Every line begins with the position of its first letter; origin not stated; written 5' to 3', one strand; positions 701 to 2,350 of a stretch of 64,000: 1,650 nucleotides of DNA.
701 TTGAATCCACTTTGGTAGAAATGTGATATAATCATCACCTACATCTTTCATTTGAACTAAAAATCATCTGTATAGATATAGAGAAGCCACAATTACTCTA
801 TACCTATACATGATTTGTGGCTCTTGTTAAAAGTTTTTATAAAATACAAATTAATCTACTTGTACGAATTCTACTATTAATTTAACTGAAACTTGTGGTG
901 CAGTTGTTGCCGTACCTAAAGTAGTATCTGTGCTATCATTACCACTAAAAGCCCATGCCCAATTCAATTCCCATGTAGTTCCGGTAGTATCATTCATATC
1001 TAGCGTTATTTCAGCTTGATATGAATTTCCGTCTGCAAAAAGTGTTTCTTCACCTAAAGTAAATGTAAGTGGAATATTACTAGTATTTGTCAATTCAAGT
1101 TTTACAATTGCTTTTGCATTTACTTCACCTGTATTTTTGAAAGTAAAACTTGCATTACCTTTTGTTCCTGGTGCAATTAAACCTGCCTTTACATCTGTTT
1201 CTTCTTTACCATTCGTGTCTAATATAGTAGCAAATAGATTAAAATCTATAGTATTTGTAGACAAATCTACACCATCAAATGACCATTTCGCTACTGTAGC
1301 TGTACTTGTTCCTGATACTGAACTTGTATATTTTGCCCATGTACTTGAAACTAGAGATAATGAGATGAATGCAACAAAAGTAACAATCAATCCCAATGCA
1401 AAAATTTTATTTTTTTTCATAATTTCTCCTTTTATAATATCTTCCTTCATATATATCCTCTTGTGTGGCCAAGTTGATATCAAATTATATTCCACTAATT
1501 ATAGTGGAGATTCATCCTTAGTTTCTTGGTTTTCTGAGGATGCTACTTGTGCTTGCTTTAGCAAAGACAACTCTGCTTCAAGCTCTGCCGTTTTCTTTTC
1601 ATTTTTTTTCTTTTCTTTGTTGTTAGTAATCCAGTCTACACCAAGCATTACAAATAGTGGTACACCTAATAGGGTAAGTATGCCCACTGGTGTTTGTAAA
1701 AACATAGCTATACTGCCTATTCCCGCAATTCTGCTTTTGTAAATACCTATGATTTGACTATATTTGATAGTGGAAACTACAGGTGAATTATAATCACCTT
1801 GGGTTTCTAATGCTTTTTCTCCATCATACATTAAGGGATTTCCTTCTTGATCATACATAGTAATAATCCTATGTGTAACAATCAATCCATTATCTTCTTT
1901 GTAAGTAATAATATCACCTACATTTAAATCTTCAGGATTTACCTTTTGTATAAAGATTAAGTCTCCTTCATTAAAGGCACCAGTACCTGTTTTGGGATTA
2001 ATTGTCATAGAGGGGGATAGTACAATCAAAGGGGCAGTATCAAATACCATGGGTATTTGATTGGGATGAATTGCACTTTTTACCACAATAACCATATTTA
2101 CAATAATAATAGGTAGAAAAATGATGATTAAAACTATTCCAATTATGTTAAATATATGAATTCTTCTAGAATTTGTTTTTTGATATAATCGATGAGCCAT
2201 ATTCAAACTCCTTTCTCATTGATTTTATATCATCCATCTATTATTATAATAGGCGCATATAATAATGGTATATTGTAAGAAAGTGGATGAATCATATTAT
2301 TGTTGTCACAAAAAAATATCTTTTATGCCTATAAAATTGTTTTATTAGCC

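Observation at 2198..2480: Candidate recombinase-driven invertible switch between a tyrosine recombinase and the sipW/tasA-like operon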

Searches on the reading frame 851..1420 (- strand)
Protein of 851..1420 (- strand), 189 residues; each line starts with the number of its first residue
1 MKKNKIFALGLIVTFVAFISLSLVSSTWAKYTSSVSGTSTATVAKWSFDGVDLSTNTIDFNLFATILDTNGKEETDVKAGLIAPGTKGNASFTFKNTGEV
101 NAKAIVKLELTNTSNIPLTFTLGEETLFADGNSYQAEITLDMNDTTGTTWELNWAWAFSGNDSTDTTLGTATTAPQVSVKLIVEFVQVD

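Call 6: search_protein_families(library=pfam, proteins=[window:851-1420:-], max_evalue=0.01)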
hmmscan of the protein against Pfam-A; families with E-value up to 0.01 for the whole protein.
window:851-1420:- (189 aa): 0 families

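Call 7: search_protein_families(library=ncbifam, proteins=[window:851-1420:-], max_evalue=0.01)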
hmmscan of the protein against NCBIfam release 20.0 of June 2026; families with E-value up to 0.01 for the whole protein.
window:851-1420:- (189 aa): 0 families

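Call 48: search_protein_families(library=ncbifam, proteins=[window:851-1420:-], max_evalue=10)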
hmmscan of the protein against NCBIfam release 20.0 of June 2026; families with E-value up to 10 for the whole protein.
window:851-1420:- (189 aa): 0 families

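Call 49: search_protein_families(library=pfam, proteins=[window:851-1420:-], max_evalue=10)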
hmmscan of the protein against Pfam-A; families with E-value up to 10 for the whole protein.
window:851-1420:- (189 aa): 3 families
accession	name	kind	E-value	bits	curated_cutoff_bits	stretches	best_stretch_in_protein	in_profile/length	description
PF22544.2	HYDIN_VesB_CFA65-like_Ig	-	0.023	15.4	25.5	1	80-141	13-71/100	HYDIN/CFA65/VesB-like, Ig-like domain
PF09394.16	Inhibitor_I42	-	0.19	12.5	27.2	1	135-153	7-25/91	Chagasin family peptidase inhibitor I42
PF07559.19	FlgE_D2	-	0.52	11.2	22.7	1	61-147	53-127/142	Flagellar basal body protein FlaE D2 domain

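Call 50: find_homologous_proteins(query=window:851-1420:-, max_evalue=0.001)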
Query window:851-1420:- (189 aa): 178 proteins with E <= 0.001 among 307 candidates; the best 120 are listed.
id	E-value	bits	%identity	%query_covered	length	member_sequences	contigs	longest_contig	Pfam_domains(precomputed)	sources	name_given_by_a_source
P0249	2.8e-113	393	100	100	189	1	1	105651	-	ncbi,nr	ncbi:MAG: hypothetical protein NC182_06235 [Prevotella sp.]|nr:hypothetical protein [Staphylococcus 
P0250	2.4e-99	348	90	100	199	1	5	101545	-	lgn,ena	-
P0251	2.6e-99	348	89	100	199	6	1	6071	-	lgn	-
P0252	2.6e-98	345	88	100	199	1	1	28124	-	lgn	-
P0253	5.9e-79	282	74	100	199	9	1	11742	-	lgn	-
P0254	6.8e-73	262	74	100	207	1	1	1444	-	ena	-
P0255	1.9e-54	202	60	100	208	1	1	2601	-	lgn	-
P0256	4.1e-53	198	58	100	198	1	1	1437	-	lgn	-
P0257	4.8e-45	171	53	100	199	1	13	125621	-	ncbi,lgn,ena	-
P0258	1.1e-44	170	52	100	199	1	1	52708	-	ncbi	-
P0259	1.3e-43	167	55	89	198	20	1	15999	-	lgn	-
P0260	7.7e-42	161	51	100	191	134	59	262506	-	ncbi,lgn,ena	-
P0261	8.2e-41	157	50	100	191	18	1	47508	-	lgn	-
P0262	1.0e-39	154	51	100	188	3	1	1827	-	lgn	-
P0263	1.8e-39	153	51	89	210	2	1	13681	-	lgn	-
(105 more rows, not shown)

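Call 55: predict_structure(alignment_id=A3)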
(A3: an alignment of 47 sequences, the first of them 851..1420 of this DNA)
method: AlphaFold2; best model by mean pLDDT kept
length: 189 residues; sequences in the alignment: 47
mean_pLDDT: 86.0   pTM: 0.70
mean pLDDT of the five models: 86.0, 82.4, 76.9, 70.3, 65.4
residues with pLDDT >= 90: 89; 70-90: 81; 50-70: 18; < 50: 1
segments of 3 or more residues with pLDDT < 50: none
pLDDT, mean of each block of 10 residues (from residue 1): 69 81 59 76 90 84 86 87 92 91 95 93 92 95 87 88 85 93 92
secondary structure, 60 per line:
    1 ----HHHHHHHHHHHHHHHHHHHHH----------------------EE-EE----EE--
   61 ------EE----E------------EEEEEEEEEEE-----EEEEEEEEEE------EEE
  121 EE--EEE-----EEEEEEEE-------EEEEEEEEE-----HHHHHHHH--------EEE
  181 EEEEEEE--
elements in order: H5-25 E86-96 E102-111 E118-122 E125-127 E133-140 E148-156 H162-169 E178-187

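Call 58: fold_search(model_id=the predicted structure, library=pdb)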
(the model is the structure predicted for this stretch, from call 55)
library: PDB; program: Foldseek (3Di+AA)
matches with E <= 10: 1289; with E <= 0.001: 0
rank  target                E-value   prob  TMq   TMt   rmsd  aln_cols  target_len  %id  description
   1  8aur_A                4.6e-03  1.00  0.41  0.35   7.1       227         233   10  Cryo-EM structure of a TasA fibre (released 2022-11-30)
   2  5ffo_A                6.2e-03  0.99  0.34  0.13   6.6       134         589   15  Integrin alpha V beta 6 in complex with pro-TGF-beta (released 2017-01-25)
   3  6om1_E                7.7e-03  1.00  0.35  0.13   8.5       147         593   12  Crystal structure of an atypical integrin (released 2019-12-11)
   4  5ffo_E                9.1e-03  0.99  0.34  0.14   6.7       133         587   14  Integrin alpha V beta 6 in complex with pro-TGF-beta (released 2017-01-25)
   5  4um8_C                1.0e-02  0.97  0.32  0.12   9.1       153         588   11  Crystal structure of alpha V beta 6 (released 2014-11-12)
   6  6om1_G                1.1e-02  0.99  0.35  0.13   8.8       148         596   11  Crystal structure of an atypical integrin (released 2019-12-11)
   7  8xek_A                1.2e-02  0.99  0.30  0.12   4.9       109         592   14  Cryo-EM structure of integrin ITGAV/ITGB3 complex, conformation 2 (released 2024-12-18)
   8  5ffg_A                1.2e-02  0.99  0.31  0.12   7.7       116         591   14  Crystal structure of integrin alpha V beta 6 head (released 2017-01-25)
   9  4um9_A                1.3e-02  0.99  0.32  0.12   6.8       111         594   13  Crystal structure of alpha V beta 6 with peptide (released 2014-11-12)
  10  6djp_A                1.3e-02  0.97  0.34  0.13   8.7       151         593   12  Integrin alpha-v beta-8 in complex with the Fabs 8B8 and 68 (released 2018-07-25)
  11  9fh8_D                1.3e-02  0.97  0.31  0.25   9.5       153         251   14  Crystal structure of the SPD-2 domain of Apis dorsata CEP192 (released 2025-03-26)
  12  4um9_C                1.4e-02  0.99  0.35  0.14   8.0       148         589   13  Crystal structure of alpha V beta 6 with peptide (released 2014-11-12)
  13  4um8_A                1.6e-02  0.97  0.33  0.13   8.9       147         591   10  Crystal structure of alpha V beta 6 (released 2014-11-12)
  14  6om1_A                1.7e-02  0.99  0.31  0.12   6.3       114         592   13  Crystal structure of an atypical integrin (released 2019-12-11)
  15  7ueg_A                1.9e-02  0.72  0.27  0.28  14.6       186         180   10  Cryo-EM of bundling pili from Pyrobaculum calidifontis (released 2022-06-29)
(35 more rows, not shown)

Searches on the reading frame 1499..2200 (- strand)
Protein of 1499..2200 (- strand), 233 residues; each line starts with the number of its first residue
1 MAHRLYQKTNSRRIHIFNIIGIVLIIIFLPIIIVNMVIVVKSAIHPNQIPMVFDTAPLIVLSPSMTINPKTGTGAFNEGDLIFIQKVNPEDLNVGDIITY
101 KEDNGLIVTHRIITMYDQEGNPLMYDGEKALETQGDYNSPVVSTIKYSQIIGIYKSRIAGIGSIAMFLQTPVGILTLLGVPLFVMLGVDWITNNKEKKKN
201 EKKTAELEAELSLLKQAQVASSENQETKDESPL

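Call 6: search_protein_families(library=pfam, proteins=[window:1499-2200:-], max_evalue=0.01)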
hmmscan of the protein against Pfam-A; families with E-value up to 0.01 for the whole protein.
window:1499-2200:- (233 aa): 0 families

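Call 7: search_protein_families(library=ncbifam, proteins=[window:1499-2200:-], max_evalue=0.01)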
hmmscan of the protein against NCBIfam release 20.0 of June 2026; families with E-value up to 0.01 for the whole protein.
window:1499-2200:- (233 aa): 3 families
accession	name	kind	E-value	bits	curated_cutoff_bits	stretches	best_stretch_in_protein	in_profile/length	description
NF046067.1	SigPepSipWBacil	equivalog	1.4e-16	60.6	190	1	22-208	7-180/189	signal peptidase I SipW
TIGR02228.1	sigpep_I_arch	equivalog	2.3e-16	60.1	51.85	1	24-186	9-151/158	signal peptidase I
TIGR02227.1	sigpep_I_bact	equivalog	0.00015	21.7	47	1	60-145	19-104/162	signal peptidase I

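Call 11: find_encoding_contigs(protein=window:1499-2200:-, flank=4000, max_places=10)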
Protein window:1499-2200:- (233 aa): no gene with exactly this product is on record in the collection.

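Call 33: find_homologous_proteins(query=window:1499-2200:-, max_evalue=1e-20)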
Query window:1499-2200:- (233 aa): 101 proteins with E <= 1e-20 among 477 candidates.
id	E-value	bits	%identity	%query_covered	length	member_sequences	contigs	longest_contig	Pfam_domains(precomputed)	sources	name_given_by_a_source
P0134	6.9e-128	442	88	100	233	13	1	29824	-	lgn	-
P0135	3.2e-127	440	87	100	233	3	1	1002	-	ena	-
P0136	5.3e-76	273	59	95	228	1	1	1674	-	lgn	-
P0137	8.1e-65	236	52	82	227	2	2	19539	-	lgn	-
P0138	1.1e-61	226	50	85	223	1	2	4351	-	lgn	-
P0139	6.4e-60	220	49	97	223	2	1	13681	-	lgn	-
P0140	8.5e-60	220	52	85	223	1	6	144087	-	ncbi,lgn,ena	-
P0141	3.1e-58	215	49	91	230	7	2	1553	-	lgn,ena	-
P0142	2.9e-57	212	51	88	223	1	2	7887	-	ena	-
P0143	3.1e-57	212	50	92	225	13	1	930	-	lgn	-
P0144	3.8e-57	211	51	88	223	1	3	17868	-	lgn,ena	-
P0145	4.1e-57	211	49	91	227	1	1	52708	-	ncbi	-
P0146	1.1e-56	210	50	92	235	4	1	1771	-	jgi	-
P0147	3.2e-56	208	52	81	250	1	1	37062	-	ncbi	-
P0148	4.6e-56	208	46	95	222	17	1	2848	-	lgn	-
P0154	2.0e-55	206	49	95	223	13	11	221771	-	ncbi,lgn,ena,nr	ncbi:MAG: signal peptidase I [Bacilli bacterium]|nr:signal peptidase I [Bacilli bacterium]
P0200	1.1e-42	164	37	88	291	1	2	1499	-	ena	-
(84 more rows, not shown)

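Call 34: list_cluster_members(proteins=[P0134, P0135])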
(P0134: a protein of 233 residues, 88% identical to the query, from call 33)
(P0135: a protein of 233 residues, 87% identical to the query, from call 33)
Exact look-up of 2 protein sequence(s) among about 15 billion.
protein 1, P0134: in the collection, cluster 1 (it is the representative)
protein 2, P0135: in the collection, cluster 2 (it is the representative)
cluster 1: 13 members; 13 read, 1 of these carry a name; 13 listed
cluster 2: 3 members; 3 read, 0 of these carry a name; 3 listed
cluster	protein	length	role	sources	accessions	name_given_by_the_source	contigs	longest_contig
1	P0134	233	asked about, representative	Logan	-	-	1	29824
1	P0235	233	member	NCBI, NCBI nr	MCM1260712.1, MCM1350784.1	MAG: signal peptidase I [Prevotella sp.] | signal peptidase I [Staphylococcus sp.]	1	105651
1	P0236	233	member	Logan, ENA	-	-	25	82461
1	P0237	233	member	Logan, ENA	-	-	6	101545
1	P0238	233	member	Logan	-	-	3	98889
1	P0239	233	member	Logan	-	-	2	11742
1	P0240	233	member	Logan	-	-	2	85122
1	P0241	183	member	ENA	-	-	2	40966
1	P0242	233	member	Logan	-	-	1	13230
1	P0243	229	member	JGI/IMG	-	-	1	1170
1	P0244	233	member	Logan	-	-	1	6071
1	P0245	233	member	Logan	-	-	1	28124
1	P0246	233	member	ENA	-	-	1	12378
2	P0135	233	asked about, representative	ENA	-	-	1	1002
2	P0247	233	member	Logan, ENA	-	-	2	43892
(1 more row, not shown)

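Call 35: find_encoding_contigs(protein=P0236, flank=1500, max_places=10)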
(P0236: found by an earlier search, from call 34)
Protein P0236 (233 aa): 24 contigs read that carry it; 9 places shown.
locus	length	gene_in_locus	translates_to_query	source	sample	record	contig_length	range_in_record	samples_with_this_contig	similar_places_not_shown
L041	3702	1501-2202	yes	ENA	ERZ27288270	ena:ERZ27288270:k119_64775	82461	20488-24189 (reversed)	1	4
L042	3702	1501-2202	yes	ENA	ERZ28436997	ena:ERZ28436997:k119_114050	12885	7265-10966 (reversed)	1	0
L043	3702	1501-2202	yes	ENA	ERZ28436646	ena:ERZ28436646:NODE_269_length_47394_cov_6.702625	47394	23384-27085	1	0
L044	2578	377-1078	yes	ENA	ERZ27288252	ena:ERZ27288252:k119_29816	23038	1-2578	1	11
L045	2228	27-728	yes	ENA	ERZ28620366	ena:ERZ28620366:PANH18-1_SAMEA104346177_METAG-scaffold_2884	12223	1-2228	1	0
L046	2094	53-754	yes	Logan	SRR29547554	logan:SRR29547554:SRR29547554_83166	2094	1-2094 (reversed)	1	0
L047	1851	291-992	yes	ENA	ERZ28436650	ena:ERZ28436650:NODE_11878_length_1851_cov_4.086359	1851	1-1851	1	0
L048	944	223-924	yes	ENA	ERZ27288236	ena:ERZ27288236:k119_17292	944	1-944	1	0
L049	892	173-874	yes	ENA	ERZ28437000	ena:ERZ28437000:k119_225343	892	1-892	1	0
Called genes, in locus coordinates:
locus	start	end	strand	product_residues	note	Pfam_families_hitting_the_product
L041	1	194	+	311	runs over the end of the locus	-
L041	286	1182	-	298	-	PF14659:Phage_int_SAM_3 (weak), PF00589:Phage_integrase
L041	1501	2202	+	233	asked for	-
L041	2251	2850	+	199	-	-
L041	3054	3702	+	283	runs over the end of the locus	-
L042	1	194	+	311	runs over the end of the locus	-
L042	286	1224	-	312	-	PF14659:Phage_int_SAM_3, PF00589:Phage_integrase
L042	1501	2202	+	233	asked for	-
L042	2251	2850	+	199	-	-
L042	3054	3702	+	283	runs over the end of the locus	-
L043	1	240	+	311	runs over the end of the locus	-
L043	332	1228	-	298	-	PF14659:Phage_int_SAM_3 (weak), PF00589:Phage_integrase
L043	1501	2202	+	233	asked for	-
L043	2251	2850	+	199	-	-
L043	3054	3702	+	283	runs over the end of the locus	-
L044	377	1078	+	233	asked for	-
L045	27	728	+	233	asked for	-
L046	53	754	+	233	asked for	-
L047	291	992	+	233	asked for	-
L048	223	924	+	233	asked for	-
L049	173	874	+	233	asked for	-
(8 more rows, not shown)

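Call 76: find_encoding_contigs(protein=P0237, flank=1200, max_places=10)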
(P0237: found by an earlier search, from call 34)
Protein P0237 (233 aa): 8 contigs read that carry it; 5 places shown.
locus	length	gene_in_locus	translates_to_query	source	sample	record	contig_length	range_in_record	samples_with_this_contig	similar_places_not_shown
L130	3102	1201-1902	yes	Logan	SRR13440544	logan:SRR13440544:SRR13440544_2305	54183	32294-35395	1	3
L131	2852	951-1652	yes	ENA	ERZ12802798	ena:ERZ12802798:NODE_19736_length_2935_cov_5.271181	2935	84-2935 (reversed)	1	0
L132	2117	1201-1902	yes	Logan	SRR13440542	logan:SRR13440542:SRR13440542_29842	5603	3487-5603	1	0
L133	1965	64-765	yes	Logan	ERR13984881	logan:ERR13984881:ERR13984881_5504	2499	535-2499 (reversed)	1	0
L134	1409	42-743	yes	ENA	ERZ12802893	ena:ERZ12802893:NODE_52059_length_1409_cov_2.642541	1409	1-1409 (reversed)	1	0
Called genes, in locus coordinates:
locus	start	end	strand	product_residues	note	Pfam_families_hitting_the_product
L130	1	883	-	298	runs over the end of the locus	PF14659:Phage_int_SAM_3 (weak), PF00589:Phage_integrase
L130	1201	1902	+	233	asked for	-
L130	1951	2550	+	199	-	-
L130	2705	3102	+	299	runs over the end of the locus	-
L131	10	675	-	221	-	PF14659:Phage_int_SAM_3, PF00589:Phage_integrase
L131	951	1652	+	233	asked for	-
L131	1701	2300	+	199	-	-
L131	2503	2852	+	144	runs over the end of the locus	?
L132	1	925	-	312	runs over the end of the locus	PF14659:Phage_int_SAM_3, PF00589:Phage_integrase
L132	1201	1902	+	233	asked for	-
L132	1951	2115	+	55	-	?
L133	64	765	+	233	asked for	-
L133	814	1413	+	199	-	-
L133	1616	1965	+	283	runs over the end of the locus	-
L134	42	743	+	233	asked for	-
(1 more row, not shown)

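Call 78: find_encoding_contigs(protein=P0154, flank=3000, max_places=4)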
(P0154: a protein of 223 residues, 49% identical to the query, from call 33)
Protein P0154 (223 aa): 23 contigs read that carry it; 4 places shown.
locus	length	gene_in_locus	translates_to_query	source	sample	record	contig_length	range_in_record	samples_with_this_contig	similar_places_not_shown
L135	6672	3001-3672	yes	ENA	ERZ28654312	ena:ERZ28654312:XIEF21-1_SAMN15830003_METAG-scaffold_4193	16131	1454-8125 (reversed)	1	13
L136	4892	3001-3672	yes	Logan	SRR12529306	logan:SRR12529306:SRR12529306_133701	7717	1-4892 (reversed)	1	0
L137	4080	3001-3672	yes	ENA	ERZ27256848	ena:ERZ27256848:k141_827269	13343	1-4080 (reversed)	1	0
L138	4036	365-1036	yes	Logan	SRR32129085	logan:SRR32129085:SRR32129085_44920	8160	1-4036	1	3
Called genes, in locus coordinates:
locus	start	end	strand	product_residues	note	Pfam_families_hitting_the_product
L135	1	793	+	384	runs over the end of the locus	PF03193:RsgA_GTPase (weak), PF01926:MMR_HSR1, PF21516:YqeH-like_C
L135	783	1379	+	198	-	PF01966:HD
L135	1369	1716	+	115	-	PF02410:RsfS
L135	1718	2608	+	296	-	PF06966:DUF1295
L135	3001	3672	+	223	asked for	-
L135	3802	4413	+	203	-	-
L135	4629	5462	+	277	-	-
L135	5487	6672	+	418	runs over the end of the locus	-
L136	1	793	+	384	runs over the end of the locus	PF03193:RsgA_GTPase (weak), PF01926:MMR_HSR1, PF21516:YqeH-like_C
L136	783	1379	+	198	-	PF01966:HD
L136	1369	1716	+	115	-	PF02410:RsfS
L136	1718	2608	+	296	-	PF06966:DUF1295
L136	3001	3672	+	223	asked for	-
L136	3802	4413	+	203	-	-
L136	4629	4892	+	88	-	?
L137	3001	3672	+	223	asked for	-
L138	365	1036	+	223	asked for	-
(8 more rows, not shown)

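Call 79: find_encoding_contigs(protein=P0137, flank=3000, max_places=4)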
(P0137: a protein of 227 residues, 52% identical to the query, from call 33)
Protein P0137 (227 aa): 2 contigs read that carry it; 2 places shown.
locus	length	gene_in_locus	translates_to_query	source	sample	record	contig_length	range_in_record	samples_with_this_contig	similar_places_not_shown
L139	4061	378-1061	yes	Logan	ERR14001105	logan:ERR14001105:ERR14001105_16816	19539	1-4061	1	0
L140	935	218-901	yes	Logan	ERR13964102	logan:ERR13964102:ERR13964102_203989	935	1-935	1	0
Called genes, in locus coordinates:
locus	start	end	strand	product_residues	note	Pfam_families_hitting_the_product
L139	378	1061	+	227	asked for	-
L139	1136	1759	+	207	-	-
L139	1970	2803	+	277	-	-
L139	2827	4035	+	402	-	-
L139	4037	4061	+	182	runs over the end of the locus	-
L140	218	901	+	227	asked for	-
